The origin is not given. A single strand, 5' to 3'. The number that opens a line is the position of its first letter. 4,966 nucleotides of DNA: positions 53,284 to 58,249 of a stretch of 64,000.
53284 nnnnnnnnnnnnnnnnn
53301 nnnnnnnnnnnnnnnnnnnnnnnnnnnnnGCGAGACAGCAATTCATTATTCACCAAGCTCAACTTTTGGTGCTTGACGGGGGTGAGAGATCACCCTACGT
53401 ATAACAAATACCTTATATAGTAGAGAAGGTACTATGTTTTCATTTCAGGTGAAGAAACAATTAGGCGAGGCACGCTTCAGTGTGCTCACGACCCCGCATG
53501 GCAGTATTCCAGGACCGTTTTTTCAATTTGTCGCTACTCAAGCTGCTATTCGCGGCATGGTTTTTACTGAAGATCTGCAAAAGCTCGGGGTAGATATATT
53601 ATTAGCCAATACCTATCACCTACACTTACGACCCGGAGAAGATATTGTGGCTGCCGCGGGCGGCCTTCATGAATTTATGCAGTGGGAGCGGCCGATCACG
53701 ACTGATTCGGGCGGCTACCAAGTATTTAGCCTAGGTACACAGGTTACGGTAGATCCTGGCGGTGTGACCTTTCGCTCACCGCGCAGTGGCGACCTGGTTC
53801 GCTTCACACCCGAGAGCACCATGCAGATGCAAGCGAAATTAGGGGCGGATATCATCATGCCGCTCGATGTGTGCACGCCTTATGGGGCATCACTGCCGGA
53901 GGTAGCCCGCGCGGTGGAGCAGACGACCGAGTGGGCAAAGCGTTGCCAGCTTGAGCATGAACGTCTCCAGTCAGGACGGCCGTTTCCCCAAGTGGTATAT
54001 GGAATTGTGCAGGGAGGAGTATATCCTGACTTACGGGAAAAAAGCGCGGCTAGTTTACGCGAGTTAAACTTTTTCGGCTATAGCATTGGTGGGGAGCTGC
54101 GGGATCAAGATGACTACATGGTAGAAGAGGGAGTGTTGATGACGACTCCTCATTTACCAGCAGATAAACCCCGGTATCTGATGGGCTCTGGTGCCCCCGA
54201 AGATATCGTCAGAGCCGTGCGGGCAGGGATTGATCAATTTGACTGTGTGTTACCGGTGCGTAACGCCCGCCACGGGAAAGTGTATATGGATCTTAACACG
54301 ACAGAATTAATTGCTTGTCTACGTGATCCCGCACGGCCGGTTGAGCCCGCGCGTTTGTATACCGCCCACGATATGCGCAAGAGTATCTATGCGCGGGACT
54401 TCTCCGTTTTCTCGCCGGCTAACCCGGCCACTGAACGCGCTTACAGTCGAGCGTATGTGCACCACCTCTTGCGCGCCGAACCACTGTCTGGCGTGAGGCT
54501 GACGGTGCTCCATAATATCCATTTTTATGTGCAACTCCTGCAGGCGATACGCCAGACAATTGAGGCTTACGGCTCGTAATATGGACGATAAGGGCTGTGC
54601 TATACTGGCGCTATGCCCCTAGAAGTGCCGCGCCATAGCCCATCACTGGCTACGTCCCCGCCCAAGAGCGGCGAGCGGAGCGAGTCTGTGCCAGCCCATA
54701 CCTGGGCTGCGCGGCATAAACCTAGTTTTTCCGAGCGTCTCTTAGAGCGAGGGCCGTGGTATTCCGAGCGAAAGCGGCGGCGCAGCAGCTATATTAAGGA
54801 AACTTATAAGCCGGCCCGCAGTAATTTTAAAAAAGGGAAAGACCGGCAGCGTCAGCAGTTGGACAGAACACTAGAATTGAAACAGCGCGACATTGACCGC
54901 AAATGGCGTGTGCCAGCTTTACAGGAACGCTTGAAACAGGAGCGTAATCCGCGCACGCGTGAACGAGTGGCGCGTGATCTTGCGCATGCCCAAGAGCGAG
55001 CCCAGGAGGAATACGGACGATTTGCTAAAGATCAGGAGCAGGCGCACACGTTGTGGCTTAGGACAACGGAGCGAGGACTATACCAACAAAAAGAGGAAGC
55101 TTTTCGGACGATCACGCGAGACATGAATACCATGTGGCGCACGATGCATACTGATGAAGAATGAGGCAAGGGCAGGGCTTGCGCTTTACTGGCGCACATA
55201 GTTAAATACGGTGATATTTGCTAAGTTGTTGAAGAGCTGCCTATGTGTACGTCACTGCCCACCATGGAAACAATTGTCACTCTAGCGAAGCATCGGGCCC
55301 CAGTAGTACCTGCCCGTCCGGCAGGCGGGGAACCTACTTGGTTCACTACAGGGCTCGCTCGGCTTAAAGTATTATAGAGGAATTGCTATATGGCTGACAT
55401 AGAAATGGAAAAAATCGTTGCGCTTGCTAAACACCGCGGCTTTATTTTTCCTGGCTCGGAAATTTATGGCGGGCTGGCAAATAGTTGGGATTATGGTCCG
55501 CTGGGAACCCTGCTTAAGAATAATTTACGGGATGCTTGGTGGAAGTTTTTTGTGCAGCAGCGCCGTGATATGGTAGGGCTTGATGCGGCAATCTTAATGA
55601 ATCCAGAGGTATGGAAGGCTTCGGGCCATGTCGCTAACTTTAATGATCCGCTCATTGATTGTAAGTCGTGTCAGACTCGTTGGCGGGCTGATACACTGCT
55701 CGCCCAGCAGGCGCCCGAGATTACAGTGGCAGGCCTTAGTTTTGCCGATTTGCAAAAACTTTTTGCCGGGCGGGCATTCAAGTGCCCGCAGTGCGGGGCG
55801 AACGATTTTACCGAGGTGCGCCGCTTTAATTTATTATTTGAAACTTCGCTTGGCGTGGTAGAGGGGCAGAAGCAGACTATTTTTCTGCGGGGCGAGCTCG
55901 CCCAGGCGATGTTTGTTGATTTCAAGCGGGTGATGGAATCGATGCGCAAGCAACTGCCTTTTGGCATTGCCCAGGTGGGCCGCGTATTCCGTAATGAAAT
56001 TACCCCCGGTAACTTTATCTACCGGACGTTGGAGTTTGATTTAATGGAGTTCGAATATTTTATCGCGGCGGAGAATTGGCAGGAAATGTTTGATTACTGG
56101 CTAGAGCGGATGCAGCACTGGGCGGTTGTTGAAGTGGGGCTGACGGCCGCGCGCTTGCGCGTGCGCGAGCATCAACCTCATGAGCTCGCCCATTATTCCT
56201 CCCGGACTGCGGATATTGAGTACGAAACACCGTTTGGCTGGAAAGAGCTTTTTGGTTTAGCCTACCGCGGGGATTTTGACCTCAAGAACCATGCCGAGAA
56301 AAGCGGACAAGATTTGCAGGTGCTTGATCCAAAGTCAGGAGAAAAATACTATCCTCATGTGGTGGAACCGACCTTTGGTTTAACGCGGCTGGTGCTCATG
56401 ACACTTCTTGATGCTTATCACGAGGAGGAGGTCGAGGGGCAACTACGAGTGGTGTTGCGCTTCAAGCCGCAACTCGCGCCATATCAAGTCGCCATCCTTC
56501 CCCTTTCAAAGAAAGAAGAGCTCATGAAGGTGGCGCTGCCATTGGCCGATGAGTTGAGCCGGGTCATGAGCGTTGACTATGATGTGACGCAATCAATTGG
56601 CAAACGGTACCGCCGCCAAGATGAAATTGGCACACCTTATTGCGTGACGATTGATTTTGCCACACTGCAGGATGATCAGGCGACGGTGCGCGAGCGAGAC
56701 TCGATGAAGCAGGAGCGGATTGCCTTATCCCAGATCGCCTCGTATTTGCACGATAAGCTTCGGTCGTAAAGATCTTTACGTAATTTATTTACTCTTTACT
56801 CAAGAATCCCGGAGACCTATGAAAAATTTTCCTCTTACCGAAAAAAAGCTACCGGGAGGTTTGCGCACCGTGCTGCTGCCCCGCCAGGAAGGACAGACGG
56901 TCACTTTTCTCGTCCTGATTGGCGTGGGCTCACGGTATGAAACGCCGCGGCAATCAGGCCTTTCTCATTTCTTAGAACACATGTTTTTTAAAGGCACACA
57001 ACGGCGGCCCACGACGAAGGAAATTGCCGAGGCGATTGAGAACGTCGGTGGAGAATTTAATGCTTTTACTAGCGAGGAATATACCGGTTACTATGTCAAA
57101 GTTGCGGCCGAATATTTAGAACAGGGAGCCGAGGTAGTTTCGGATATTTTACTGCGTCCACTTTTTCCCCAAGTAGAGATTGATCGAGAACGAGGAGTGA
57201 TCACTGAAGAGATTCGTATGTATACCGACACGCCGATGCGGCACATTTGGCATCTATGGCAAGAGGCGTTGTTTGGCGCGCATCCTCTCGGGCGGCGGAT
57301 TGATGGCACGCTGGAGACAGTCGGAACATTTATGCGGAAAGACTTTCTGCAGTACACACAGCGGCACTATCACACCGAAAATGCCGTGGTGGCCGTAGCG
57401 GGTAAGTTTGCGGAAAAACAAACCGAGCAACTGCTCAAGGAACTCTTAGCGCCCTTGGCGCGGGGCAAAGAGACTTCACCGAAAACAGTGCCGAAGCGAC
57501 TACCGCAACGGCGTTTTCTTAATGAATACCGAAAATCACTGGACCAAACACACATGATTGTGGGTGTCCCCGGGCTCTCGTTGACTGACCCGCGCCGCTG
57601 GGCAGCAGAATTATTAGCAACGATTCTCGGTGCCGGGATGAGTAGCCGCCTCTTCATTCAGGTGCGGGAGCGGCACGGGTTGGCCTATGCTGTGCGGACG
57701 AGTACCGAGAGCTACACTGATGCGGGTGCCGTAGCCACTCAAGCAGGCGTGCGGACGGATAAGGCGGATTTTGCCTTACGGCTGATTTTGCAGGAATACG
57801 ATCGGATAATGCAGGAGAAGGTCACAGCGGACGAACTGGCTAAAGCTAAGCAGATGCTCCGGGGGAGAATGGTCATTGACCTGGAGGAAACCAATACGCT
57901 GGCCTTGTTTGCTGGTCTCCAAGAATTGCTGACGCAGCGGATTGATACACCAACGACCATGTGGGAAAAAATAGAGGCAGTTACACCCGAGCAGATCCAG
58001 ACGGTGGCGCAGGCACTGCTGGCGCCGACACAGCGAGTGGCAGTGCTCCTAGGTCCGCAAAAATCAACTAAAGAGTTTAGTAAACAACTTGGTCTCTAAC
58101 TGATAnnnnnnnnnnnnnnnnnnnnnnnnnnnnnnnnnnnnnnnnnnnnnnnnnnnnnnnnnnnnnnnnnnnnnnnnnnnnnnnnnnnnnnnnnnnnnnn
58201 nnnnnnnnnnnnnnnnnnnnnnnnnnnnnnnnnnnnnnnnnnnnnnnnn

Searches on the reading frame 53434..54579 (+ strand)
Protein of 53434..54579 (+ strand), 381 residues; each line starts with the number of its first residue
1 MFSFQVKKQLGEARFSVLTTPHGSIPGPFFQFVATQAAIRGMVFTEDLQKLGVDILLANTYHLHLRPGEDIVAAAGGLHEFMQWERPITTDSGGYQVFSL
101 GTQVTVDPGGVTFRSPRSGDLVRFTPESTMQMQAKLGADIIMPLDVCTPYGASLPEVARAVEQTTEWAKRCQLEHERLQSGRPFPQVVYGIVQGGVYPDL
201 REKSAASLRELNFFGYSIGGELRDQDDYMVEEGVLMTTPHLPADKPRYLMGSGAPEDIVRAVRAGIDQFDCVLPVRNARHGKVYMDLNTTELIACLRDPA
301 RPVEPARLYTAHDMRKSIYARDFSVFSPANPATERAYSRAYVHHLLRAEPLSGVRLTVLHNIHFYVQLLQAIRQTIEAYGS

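Call 37: search_protein_families(library=pfam, proteins=[window:53434-54579:+], max_evalue=0.01)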
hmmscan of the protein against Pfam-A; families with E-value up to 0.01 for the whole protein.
window:53434-54579:+ (381 aa): 1 family
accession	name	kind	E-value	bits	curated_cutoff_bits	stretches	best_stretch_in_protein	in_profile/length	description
PF01702.25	TGT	-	6.1e-112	374.6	26.3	1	13-377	3-340/357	Queuine tRNA-ribosyltransferase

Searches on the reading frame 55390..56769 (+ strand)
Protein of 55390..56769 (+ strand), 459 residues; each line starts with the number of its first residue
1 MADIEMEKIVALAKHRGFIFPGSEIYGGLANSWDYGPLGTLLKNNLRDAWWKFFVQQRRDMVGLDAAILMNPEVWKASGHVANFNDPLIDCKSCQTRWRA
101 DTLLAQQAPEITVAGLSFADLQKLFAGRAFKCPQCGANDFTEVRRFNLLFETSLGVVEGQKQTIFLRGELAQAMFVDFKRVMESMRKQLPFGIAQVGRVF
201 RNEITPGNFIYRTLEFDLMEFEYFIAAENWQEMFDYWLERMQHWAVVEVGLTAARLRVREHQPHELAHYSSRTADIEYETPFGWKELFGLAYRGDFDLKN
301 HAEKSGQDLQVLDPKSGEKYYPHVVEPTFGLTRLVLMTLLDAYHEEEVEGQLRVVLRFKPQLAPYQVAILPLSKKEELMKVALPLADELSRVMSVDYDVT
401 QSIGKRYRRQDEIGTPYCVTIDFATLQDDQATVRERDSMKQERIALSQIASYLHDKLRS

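Call 37: search_protein_families(library=pfam, proteins=[window:55390-56769:+], max_evalue=0.01)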
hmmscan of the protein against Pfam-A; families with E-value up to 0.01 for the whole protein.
window:55390-56769:+ (459 aa): 2 families
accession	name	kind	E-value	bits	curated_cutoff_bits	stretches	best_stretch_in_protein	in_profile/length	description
PF03129.25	HGTP_anticodon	-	1.5e-21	76.8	21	1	366-454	1-92/94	Anticodon binding domain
PF00587.30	tRNA-synt_2b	-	7.2e-05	23.3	29.3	1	184-335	32-172/179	tRNA synthetase class II core domain (G, H, P, S and T)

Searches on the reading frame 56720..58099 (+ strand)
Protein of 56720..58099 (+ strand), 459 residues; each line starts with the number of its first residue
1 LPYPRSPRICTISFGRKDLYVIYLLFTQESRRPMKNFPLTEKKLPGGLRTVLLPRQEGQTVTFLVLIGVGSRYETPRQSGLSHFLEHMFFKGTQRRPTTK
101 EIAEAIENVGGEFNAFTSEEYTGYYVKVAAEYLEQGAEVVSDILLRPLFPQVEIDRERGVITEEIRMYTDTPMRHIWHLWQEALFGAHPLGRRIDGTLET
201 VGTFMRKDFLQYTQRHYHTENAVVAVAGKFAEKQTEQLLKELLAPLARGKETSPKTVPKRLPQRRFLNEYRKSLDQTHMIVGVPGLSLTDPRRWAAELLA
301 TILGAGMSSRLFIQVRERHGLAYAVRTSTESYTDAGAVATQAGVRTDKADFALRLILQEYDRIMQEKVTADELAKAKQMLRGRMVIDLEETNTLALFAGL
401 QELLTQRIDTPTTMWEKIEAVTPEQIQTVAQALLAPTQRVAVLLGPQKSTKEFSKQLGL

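Call 37: search_protein_families(library=pfam, proteins=[window:56720-58099:+], max_evalue=0.01)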
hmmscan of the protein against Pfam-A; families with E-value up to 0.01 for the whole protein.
window:56720-58099:+ (459 aa): 2 families
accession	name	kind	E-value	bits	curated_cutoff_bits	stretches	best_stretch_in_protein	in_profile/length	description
PF05193.26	Peptidase_M16_C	-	6.4e-37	127.6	23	1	206-380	4-181/181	Peptidase M16 inactive domain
PF00675.25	Peptidase_M16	-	1.8e-36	125.7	22.3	1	51-195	2-146/149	Insulinase (Peptidase family M16)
